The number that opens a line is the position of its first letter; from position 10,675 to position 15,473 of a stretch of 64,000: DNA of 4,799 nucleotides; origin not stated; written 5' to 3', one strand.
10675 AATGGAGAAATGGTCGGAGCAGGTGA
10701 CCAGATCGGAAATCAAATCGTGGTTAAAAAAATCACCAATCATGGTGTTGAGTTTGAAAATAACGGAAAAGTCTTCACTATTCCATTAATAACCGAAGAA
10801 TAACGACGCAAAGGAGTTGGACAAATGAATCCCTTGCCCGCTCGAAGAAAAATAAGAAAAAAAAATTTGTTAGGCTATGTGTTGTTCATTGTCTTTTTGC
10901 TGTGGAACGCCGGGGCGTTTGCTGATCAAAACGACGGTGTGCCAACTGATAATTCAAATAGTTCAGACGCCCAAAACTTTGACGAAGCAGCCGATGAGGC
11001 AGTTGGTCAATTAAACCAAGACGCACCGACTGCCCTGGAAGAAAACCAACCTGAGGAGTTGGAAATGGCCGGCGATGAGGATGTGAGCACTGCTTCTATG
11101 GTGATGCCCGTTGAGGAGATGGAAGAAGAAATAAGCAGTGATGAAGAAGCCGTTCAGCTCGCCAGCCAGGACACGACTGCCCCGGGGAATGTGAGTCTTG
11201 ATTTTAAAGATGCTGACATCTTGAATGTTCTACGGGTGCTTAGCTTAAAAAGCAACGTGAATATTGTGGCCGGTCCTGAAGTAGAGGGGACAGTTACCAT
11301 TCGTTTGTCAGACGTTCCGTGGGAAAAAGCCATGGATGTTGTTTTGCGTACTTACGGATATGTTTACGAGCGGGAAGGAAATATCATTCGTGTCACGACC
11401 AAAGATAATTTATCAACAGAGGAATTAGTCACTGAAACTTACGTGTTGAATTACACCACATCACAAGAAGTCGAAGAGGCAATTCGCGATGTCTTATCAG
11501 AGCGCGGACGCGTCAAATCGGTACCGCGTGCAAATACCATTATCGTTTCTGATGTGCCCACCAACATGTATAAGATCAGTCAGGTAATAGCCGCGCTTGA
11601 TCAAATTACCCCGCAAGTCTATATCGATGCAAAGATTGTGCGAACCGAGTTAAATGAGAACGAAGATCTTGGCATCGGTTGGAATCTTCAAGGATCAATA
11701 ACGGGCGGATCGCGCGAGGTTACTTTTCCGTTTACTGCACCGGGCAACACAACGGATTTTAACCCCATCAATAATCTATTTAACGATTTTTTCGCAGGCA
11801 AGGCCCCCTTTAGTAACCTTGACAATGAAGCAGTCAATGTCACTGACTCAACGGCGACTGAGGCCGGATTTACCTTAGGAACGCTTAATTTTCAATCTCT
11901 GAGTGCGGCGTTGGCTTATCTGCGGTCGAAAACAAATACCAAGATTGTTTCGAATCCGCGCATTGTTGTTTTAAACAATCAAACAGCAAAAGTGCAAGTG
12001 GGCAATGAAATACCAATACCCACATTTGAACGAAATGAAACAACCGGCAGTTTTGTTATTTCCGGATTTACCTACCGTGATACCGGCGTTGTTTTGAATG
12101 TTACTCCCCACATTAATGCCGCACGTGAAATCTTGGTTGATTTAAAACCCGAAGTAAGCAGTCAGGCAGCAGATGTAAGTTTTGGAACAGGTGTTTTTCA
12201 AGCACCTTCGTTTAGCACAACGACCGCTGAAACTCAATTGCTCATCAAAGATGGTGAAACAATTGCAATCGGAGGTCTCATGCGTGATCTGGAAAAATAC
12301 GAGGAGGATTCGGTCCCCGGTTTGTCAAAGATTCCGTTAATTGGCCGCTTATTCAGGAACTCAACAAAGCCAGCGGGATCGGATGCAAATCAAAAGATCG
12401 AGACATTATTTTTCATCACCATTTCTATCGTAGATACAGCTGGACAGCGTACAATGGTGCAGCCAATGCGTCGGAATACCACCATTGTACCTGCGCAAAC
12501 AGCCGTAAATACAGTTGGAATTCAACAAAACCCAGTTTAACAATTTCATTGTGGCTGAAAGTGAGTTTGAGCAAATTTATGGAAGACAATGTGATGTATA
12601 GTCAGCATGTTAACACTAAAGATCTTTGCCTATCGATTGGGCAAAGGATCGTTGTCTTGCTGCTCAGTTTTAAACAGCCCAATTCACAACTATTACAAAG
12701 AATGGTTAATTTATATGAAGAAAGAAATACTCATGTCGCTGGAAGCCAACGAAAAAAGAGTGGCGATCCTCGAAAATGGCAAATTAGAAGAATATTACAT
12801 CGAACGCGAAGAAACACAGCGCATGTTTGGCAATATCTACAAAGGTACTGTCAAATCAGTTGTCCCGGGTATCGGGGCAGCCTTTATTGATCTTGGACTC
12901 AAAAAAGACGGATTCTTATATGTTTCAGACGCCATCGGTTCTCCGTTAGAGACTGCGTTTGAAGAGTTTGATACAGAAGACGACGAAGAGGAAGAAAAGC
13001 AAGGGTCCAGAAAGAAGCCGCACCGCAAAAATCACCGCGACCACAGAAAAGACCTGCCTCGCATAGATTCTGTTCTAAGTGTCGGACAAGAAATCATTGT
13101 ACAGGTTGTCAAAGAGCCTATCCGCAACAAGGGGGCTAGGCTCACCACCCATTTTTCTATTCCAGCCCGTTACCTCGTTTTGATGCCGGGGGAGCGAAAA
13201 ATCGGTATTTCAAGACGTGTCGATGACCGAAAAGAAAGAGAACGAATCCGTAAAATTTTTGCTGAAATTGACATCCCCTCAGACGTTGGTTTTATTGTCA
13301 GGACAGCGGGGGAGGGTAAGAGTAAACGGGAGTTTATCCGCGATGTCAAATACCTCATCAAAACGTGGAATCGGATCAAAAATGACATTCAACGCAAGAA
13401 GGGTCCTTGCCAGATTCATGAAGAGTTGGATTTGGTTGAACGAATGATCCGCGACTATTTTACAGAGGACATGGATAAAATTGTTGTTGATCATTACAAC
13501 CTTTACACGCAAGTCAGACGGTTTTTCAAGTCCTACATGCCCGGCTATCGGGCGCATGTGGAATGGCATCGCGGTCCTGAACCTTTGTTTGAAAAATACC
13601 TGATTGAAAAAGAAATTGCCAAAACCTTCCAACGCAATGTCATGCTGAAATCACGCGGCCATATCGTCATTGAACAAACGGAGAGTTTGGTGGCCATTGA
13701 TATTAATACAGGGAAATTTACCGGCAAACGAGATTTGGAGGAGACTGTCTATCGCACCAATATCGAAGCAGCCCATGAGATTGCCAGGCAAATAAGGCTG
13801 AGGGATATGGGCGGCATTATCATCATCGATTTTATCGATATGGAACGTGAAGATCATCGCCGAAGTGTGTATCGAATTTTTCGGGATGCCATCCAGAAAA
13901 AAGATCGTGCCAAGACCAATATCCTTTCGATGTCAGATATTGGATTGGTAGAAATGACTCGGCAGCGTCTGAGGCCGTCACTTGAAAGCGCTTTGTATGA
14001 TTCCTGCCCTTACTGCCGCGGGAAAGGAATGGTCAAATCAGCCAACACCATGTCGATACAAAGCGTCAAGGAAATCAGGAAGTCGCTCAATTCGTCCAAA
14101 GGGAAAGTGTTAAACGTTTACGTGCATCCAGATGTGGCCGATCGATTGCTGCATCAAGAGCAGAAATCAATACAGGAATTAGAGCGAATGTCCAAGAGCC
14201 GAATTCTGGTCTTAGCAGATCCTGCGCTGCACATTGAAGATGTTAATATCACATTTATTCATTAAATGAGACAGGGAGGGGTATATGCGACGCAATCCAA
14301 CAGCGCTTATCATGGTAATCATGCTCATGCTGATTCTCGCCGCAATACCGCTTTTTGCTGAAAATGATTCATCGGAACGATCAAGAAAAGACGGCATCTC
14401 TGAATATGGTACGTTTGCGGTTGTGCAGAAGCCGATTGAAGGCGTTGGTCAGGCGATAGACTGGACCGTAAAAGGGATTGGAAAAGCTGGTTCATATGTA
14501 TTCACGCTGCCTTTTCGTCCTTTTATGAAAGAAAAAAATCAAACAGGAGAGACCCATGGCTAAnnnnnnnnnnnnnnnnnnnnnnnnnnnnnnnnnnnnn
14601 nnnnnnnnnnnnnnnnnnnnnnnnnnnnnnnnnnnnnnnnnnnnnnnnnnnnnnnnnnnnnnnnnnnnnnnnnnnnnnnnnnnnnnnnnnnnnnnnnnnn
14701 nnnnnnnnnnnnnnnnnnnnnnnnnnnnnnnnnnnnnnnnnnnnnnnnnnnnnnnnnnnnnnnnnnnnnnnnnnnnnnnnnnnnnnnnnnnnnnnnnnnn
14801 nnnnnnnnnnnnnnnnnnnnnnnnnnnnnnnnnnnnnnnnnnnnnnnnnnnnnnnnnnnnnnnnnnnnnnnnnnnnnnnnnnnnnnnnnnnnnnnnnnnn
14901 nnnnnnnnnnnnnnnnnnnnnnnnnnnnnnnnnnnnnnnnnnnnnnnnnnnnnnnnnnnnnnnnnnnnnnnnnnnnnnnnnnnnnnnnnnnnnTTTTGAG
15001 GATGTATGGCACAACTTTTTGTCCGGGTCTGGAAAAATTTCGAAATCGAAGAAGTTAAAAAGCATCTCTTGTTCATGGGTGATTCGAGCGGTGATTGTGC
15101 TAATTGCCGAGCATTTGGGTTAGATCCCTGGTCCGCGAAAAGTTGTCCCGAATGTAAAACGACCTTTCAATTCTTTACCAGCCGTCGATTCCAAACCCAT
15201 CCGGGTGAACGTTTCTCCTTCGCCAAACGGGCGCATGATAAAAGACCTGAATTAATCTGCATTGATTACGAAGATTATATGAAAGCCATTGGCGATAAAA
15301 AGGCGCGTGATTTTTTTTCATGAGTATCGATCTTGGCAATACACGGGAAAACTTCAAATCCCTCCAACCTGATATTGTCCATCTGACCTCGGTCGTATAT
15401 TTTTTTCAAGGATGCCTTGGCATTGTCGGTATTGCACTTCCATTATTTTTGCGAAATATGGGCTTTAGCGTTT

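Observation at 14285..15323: Three-gene mini-cluster encoding a tiny exported protein, a lysine-rich histone-H1-like protein and a zinc-ribbon protein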

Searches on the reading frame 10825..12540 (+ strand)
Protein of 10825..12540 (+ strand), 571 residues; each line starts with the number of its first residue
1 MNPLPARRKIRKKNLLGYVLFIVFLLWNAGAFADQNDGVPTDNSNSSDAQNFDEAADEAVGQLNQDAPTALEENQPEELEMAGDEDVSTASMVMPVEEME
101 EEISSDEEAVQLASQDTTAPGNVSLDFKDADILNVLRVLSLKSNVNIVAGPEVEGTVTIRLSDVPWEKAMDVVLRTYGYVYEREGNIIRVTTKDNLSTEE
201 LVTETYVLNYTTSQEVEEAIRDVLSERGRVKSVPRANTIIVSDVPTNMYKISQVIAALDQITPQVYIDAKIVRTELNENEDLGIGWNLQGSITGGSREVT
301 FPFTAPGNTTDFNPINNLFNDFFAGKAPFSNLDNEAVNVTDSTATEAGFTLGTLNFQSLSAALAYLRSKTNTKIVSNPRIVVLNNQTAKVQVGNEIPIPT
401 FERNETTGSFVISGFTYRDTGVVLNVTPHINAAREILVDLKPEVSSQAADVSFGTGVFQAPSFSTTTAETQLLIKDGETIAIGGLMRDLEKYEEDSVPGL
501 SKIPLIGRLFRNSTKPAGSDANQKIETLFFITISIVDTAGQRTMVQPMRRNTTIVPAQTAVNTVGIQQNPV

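Call 3: search_protein_families(library=pfam, proteins=[window:10825-12540:+], max_evalue=1)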
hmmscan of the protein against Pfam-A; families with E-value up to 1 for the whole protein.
window:10825-12540:+ (571 aa): 6 families
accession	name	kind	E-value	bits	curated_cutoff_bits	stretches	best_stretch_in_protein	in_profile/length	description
PF00263.26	Secretin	-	1.1e-40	139.5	27.5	1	366-536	2-168/169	Bacterial type II and III secretion system protein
PF03958.22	Secretin_N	-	2.2e-12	47.5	28.2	1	203-260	1-65/69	Bacterial type II/III secretion system short domain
PF07660.19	STN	-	1.7e-11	44.1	28.4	1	145-193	1-52/52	Secretin and TonB N terminus short domain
PF21305.2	type_II_gspD_N0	-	2.7e-06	27.6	27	1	125-190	1-71/71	GspD-like, N0 domain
PF22594.2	GTP-eEF1A_C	-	0.11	13.3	27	1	366-412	41-88/101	GTP-eEF1A C-terminal domain-like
PF16344.10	FecR_C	-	0.16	12.4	24.4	0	125-189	2-69/70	FecR, C-terminal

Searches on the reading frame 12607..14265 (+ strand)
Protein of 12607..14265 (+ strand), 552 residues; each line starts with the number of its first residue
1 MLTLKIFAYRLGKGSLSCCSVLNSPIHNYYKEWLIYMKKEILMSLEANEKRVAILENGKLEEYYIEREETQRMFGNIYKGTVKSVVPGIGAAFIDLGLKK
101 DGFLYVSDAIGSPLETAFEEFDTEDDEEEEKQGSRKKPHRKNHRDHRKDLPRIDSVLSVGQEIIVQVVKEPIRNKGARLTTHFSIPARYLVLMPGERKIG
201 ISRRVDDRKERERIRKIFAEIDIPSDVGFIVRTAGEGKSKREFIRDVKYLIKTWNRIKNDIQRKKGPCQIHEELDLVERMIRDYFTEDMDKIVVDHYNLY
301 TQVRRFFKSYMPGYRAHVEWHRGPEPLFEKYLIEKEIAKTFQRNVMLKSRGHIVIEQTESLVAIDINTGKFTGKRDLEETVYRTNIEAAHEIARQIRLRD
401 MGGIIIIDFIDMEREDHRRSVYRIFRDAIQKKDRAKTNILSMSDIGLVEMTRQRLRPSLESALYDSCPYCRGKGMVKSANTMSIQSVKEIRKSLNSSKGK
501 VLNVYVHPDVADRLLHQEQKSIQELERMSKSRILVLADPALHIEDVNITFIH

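Call 3: search_protein_families(library=pfam, proteins=[window:12607-14265:+], max_evalue=1)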
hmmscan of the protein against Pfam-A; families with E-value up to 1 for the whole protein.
window:12607-14265:+ (552 aa): 4 families
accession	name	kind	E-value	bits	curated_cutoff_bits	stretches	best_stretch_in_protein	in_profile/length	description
PF10150.14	RNase_E_G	-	2.4e-101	339.1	25.5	1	184-454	1-269/270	Ribonuclease E/G family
PF20833.2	RNase_E_G_Thio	-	8.2e-13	48.7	26.8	1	467-548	2-83/86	RNase E/G, Thioredoxin-like domain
PF00575.29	S1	-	9.9e-05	23.1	22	1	75-108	5-36/74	S1 RNA binding domain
PF11198.13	DUF2857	-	0.13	12.4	36.8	1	481-529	32-79/174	Protein of unknown function (DUF2857)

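Call 4: search_protein_families(library=ncbifam, proteins=[window:12607-14265:+], max_evalue=1)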
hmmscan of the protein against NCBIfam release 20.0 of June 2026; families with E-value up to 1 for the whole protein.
window:12607-14265:+ (552 aa): 5 families
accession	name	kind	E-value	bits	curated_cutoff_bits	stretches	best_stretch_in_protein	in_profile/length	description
TIGR00757.1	RNaseEG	subfamily_domain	7.4e-150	499.5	325.95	1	50-485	2-412/415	Rne/Rng family ribonuclease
NF008689.0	PRK11712.1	equivalog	6.5e-138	460.2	594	1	38-545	2-483/489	ribonuclease G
NF008074.0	PRK10811.1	equivalog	9.1e-98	328.3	908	2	150-529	87-466/1068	ribonuclease E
NF052588.1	RnaseEMycob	equivalog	3.7e-84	283.2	1400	2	152-493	411-762/945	ribonuclease E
NF052586.1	RnaseECyano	equivalog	2.5e-82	277.3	900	2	153-481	82-411/619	ribonuclease E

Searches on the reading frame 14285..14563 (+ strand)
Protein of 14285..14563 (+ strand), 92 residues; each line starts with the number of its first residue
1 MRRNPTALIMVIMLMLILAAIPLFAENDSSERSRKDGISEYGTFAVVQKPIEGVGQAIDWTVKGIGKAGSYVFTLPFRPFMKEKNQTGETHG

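Call 3: search_protein_families(library=pfam, proteins=[window:14285-14563:+], max_evalue=1)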
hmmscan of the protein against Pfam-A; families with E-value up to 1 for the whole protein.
window:14285-14563:+ (92 aa): 0 families

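Call 4: search_protein_families(library=ncbifam, proteins=[window:14285-14563:+], max_evalue=1)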
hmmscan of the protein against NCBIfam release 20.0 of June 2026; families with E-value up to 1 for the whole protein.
window:14285-14563:+ (92 aa): 1 family
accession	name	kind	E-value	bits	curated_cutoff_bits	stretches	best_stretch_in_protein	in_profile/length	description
NF010533.0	PRK13922.9-5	equivalog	0.0046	16.1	384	1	5-75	14-86/345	rod shape-determining protein MreC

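Call 21: list_cluster_members(proteins=[window:14285-14560:+, window:14556-14990:+, window:15006-15320:+, P0001])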
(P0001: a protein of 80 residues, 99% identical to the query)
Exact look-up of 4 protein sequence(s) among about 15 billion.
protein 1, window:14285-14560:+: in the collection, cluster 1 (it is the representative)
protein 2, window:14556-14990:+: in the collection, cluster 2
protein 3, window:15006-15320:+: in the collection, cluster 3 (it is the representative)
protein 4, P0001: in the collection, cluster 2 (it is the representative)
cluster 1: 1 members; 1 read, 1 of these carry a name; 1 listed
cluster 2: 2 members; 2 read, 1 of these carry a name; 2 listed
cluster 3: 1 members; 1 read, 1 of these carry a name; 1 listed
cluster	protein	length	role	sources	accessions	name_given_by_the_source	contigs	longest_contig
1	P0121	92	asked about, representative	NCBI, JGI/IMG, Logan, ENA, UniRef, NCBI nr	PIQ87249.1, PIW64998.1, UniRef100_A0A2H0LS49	MAG: hypothetical protein COV74_01635 [Candidatus Omnitrophica bacterium ... | Uncharacterized protein n=1 Tax=Candidatus Abzuiibacterium crystallinum TaxID=1974748 ...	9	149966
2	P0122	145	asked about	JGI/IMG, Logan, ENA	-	-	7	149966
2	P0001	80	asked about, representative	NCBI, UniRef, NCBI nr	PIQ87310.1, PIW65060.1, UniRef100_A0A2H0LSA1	MAG: translation elongation factor-like protein [Candidatus Omnitrophica bacterium ... | Translation elongation factor-like protein n=1 Tax=Candidatus Abzuiibacterium ...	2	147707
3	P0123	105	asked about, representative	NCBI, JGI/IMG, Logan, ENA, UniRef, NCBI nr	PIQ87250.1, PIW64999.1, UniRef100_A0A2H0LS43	MAG: hypothetical protein COV74_01645 [Candidatus Omnitrophica bacterium ... | Uncharacterized protein n=1 Tax=Candidatus Abzuiibacterium crystallinum TaxID=1974748 ...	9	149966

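Call 58: predict_structure(alignment_id=A2)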
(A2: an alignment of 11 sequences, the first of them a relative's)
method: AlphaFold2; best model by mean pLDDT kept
length: 105 residues; sequences in the alignment: 11
mean_pLDDT: 86.5   pTM: 0.75
mean pLDDT of the five models: 86.5, 85.8, 84.8, 79.8, 79.2
residues with pLDDT >= 90: 49; 70-90: 51; 50-70: 5; < 50: 0
segments of 3 or more residues with pLDDT < 50: none
pLDDT, mean of each block of 10 residues (from residue 1): 75 90 90 91 92 93 84 89 90 80 67
secondary structure, 60 per line:
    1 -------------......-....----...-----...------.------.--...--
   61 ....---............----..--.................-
elements in order: H14-19 E21-24 E29-31 E37-39 E56-58 H61-64 H68-79 H88-104

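Call 60: fold_search(model_id=the predicted structure, library=pdb)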
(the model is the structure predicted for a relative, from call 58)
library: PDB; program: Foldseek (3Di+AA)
matches with E <= 10: 76; with E <= 0.001: 0
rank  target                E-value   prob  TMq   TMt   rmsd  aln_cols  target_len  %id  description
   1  8hzv_D                5.5e-01  0.25  0.25  0.06   5.5        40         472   15  The crystal structure of a Radical SAM Enzyme DesII (released 2024-07-10)
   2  8hzv_B                1.1e+00  0.18  0.25  0.06   5.0        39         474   15  The crystal structure of a Radical SAM Enzyme DesII (released 2024-07-10)
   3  9o4a_A                1.8e+00  0.04  0.24  0.07  12.0        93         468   13  Ec83 Retron PtuAB mutant complex (released 2025-07-02)
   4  8hzy_B                2.9e+00  0.10  0.27  0.07   4.9        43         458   16  The crystal structure of a Radical SAM Enzyme DesII (released 2024-07-10)
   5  6jde_A                3.1e+00  0.08  0.23  0.05   3.8        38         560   10  crystal structure of a DNA repair protein (released 2019-06-26)
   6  8hzy_A                3.5e+00  0.08  0.24  0.07   4.7        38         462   18  The crystal structure of a Radical SAM Enzyme DesII (released 2024-07-10)
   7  4nyf_B                3.5e+00  0.04  0.30  0.24  11.2       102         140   10  HIV integrase in complex with inhibitor (released 2014-06-25)
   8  8aa5_DP1              3.5e+00  0.01  0.19  0.08  13.1       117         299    8  Cryo-EM structure of the strand transfer complex of the TnsB transposase (type V-K CRISPR-associated transposon) (released 2022-10-19)
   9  4iwv                  3.8e+00  0.08  0.26  0.07   3.7        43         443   14  Crystals structure of Human Glucokinase in complex with small molecule activator (released 2013-04-24)
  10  4im6                  3.8e+00  0.07  0.24  0.14   4.5        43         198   19  LRR domain from human NLRP1 (released 2014-01-08)
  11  7op5                  3.8e+00  0.05  0.29  0.05   8.6        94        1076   14  Cryo-EM structure of P5B-ATPase E2P (released 2021-06-30)
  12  9npf_F                4.0e+00  0.10  0.26  0.04   3.9        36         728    6  Crystal structure of the inactive conformation of a glycoside hydrolase (CapGH2b) from the GH2 family in the space gro (released 2025-11-12)
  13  2x49                  4.3e+00  0.03  0.26  0.09  10.7        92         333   10  Crystal structure of the C-terminal domain of InvA (released 2010-03-31)
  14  8q3k_E                4.6e+00  0.07  0.25  0.14   3.8        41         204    7  The open state of the ASFV apo-RNA polymerase (released 2024-02-14)
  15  6voy_B                4.6e+00  0.04  0.31  0.15  10.1        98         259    5  Cryo-EM structure of HTLV-1 instasome (released 2020-07-01)
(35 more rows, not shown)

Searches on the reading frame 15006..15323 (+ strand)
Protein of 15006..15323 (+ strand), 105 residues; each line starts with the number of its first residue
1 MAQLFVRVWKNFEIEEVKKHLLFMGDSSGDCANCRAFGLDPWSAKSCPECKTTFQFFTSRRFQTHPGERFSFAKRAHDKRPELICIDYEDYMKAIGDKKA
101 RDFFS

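Call 3: search_protein_families(library=pfam, proteins=[window:15006-15323:+], max_evalue=1)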
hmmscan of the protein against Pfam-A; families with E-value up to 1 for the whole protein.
window:15006-15323:+ (105 aa): 4 families
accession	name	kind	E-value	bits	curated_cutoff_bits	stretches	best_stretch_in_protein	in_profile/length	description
PF19332.4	RNF180_C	-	0.021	15.7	27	1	42-79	20-57/101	E3 ubiquitin-protein ligase RNF180 C-terminus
PF07965.17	Integrin_B_tail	-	0.051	14.5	33.6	1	28-53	6-32/88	Integrin beta tail domain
PF24029.1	DUF7340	-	0.098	12.9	27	0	6-36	17-46/62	Domain of unknown function (DUF7340)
PF25208.1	DUF7838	-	0.15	12.5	28.5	1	45-69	7-31/55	Domain of unknown function (DUF7838)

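Call 4: search_protein_families(library=ncbifam, proteins=[window:15006-15323:+], max_evalue=1)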
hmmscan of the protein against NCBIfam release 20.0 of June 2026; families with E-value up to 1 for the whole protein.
window:15006-15323:+ (105 aa): 2 families
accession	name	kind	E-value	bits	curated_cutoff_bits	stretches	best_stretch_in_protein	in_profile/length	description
TIGR02130.1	dapB_plant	equivalog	0.083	11.9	294.55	1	24-90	12-78/275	dihydrodipicolinate reductase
TIGR02642.1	phage_xxxx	hypoth_equivalog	0.15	11.7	101.4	1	27-57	180-210/267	TIGR02642 family protein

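Call 29: find_homologous_proteins(query=window:15006-15323:+)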
Query window:15006-15323:+ (105 aa): 11 proteins with E <= 0.001 among 11 candidates.
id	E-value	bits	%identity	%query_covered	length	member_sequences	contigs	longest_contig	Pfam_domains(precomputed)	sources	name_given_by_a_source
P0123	3.5e-68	244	100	100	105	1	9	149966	-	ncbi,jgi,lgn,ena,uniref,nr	ncbi:MAG: hypothetical protein COV74_01645 [Candidatus Omnitrophica bacterium CG11_big_fil_rev_8_21_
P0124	2.8e-39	151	62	99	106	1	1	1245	-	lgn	-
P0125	1.1e-38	149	63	95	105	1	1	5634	-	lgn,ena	-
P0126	2.1e-36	142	58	94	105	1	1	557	-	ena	-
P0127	1.4e-35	139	56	96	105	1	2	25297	-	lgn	-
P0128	1.4e-33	133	58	96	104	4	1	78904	-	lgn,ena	-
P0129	4.4e-33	131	55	100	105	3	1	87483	-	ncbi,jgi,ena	-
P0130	4.5e-31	125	52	100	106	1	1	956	-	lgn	-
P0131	5.0e-30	122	50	96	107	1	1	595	-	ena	-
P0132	1.5e-28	117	46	100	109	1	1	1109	-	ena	-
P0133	2.8e-16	77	38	95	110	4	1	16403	-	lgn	-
